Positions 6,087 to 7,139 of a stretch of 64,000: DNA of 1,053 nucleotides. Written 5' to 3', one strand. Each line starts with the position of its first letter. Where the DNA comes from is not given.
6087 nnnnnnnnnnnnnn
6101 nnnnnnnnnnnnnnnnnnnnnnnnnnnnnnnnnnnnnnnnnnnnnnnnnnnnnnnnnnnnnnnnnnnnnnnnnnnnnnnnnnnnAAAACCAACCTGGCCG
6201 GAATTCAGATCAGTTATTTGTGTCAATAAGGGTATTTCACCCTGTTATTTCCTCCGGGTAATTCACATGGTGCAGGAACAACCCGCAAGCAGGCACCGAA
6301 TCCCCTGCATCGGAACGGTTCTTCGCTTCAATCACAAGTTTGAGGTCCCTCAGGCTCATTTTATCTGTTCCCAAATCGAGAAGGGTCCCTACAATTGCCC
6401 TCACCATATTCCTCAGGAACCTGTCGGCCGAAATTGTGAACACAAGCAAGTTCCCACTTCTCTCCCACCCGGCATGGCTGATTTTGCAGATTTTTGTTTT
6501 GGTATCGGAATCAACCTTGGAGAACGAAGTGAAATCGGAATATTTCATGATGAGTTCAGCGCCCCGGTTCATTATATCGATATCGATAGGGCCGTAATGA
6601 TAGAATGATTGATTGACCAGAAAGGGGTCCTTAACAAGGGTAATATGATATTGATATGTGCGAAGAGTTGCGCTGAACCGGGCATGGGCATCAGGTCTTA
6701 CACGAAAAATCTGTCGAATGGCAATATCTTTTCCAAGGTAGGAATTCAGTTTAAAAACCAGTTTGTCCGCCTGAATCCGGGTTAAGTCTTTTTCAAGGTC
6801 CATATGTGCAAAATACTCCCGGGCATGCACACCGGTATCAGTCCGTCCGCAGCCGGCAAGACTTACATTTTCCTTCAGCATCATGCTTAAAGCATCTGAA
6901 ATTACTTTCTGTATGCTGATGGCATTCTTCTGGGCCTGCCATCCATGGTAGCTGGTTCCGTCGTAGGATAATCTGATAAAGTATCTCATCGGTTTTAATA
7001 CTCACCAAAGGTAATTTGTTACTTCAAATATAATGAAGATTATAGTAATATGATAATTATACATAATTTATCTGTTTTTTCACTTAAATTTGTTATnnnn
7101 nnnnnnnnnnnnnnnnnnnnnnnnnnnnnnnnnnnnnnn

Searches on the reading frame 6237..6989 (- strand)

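Call 43: search_protein_families(library=pfam, proteins=[window:6237-6989:-], max_evalue=0.00001)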
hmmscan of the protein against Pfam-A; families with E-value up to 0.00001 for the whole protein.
window:6237-6989:- (250 aa): 1 family
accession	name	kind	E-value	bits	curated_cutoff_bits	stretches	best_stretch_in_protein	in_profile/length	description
PF01416.25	PseudoU_synth_1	-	2.7e-31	108.7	23.3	1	152-245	10-108/108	tRNA pseudouridine synthase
